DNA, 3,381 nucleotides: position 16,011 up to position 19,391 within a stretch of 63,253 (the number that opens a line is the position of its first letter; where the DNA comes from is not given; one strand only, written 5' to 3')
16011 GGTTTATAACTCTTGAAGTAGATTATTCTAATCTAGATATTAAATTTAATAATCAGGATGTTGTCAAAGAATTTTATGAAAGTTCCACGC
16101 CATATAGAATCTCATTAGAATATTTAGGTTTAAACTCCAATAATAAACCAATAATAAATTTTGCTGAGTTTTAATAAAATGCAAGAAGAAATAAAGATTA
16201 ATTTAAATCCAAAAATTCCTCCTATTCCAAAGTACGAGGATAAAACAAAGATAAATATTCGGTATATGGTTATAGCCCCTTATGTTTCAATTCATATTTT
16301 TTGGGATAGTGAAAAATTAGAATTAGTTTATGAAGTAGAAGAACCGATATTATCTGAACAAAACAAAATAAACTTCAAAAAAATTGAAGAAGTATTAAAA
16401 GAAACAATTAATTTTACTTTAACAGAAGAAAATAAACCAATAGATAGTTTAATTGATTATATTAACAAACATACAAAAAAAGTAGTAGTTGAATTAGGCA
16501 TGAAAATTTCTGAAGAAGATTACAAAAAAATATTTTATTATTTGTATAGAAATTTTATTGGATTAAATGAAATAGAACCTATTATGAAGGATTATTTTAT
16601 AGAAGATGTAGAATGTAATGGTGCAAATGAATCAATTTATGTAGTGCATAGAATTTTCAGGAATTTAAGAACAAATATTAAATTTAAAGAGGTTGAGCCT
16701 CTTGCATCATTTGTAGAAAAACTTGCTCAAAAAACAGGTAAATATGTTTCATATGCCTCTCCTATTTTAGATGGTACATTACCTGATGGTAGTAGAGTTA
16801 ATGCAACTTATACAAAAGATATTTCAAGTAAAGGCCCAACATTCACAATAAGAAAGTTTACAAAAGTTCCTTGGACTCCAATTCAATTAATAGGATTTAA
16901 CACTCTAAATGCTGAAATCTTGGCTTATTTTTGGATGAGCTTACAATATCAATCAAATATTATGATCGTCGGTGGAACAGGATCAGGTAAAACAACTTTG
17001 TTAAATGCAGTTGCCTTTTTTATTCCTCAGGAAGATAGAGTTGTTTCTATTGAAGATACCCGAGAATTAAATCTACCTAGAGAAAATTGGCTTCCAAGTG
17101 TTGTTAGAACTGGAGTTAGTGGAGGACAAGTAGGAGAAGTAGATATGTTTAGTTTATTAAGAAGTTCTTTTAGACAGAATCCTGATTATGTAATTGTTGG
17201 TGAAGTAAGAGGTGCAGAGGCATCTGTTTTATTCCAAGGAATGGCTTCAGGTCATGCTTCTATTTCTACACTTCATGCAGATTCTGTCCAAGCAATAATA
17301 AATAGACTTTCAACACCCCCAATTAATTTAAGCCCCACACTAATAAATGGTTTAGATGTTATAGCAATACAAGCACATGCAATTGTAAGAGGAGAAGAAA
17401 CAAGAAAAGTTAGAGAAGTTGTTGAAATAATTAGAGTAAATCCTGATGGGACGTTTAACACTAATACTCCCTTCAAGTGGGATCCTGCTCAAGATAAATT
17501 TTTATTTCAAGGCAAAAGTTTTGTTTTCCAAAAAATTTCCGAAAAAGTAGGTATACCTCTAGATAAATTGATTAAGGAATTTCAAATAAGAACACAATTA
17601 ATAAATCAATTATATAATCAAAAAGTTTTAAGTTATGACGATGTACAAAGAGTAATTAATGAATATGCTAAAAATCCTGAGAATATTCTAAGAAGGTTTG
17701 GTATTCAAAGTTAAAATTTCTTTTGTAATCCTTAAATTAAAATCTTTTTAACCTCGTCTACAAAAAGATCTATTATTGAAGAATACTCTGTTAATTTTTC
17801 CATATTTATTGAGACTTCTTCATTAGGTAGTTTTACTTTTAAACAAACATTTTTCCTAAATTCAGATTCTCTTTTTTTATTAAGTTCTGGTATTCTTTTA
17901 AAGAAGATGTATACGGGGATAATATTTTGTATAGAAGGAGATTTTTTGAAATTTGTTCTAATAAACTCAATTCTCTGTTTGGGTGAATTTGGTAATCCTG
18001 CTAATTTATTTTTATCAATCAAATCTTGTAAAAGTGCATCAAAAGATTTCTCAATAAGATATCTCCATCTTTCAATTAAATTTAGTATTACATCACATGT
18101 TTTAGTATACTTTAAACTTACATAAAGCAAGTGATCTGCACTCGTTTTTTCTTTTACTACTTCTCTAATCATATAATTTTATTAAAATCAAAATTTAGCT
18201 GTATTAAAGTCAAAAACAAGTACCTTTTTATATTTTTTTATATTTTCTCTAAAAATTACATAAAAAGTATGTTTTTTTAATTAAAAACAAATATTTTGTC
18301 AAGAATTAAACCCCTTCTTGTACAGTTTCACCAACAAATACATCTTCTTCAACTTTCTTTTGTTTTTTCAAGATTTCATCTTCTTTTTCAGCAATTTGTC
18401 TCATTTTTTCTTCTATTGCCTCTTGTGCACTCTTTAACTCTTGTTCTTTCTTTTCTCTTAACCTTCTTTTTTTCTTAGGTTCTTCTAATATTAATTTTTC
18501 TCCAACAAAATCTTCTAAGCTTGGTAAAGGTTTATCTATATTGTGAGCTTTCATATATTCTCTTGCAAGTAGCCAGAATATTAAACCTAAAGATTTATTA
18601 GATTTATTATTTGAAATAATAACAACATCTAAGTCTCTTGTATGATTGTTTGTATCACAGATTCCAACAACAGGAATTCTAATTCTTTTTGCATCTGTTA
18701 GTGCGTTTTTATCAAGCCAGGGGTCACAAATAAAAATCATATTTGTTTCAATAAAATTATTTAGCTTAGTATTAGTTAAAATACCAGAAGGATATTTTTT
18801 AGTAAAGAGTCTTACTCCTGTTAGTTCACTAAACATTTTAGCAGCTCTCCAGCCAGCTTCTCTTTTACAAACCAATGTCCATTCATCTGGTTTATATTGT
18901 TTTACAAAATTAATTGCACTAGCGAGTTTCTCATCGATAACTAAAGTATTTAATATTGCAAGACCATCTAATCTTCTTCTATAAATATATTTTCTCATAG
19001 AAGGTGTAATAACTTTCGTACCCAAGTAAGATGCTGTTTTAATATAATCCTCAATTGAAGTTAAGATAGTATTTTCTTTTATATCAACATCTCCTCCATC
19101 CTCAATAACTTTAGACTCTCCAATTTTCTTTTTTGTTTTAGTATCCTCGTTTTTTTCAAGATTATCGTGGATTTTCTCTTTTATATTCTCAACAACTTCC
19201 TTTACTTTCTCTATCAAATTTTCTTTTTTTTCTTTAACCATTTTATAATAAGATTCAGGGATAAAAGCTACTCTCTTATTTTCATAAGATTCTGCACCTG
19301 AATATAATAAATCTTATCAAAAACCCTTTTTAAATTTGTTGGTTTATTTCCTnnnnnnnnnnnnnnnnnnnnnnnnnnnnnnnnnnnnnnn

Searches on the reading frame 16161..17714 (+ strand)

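Call 22: search_protein_families(library=ncbifam, proteins=[window:16161-17714:+], max_evalue=0.00001)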
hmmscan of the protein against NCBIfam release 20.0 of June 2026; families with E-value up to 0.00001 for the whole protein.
window:16161-17714:+ (517 aa): 18 families
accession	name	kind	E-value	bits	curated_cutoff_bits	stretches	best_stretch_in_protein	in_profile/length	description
NF058587.1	archaellum_moto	equivalog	6.2e-125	417.9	550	1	24-504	23-519/527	archaellum flagellar ATPase motor FlaI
NF053672.1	bindosome_BasE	exception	7e-59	199.9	1000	1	37-504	45-509/512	bindosome assembly system ATPase subunit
TIGR03819.1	heli_sec_ATPase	hypoth_equivalog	5.3e-42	144.2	373.15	1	111-406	28-314/340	TadA family conjugal transfer-associated ATPase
TIGR02788.1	VirB11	equivalog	9.5e-38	129.9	249.95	1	254-384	134-263/308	P-type DNA transfer ATPase VirB11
TIGR02782.1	TrbB_P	equivalog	4.7e-36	124.6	304.55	1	178-426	51-296/303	P-type conjugative transfer ATPase TrbB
NF010469.0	PRK13894.1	subfamily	2.2e-33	115.9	508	1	182-434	68-317/320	conjugal transfer ATPase TrbB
NF010475.0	PRK13900.1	equivalog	2.7e-29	102.3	389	1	253-383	149-279/333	type IV secretion system ATPase VirB11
NF010407.0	PRK13833.1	subfamily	1.4e-26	93.7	499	1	196-427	77-301/323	conjugal transfer protein TrbB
NF010425.0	PRK13851.1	equivalog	1.2e-22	80.3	461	1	256-380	154-278/344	type IV secretion system protein VirB11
NF041000.1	ATPase_ComGA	equivalog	3.3e-17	62.4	300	1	266-386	130-245/267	competence type IV pilus ATPase ComGA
TIGR01420.1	pilT_fam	subfamily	4.9e-14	52.3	319.1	1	263-383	121-239/343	PilT/PilU family type 4a pilus ATPase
NF007755.0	PRK10436.1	equivalog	5.7e-14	51.6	617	1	252-385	206-334/465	type II secretion system protein GspE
TIGR02538.1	type_IV_pilB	equivalog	2.6e-13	49.5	675.65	1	263-385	315-431/564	type IV-A pilus assembly ATPase PilB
TIGR02533.1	type_II_gspE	equivalog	3.5e-13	49.1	630.25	1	261-385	239-358/486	type II secretion system ATPase GspE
TIGR02525.1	plasmid_TraJ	equivalog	1.3e-12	47.4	368.3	1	268-384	153-270/372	plasmid transfer ATPase TraJ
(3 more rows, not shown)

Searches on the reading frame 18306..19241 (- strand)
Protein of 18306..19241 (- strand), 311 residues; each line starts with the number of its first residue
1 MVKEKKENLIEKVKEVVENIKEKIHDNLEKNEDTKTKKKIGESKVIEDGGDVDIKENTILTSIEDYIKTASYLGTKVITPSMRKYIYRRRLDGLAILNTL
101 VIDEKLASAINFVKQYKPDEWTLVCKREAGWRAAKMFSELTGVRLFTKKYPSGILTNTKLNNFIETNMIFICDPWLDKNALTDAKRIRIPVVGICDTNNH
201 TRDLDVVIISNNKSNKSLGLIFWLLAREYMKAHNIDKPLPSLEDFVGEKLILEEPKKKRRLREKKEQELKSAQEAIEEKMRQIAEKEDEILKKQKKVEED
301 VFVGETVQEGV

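Call 85: search_protein_families(library=pfam, proteins=[window:18306-19241:-], max_evalue=0.000001)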
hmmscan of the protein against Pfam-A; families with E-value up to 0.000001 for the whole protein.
window:18306-19241:- (311 aa): 1 family
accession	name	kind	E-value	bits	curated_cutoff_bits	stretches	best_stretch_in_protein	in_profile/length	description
PF00318.25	Ribosomal_S2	-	2.7e-15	56.6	26.1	1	167-227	151-211/216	Ribosomal protein S2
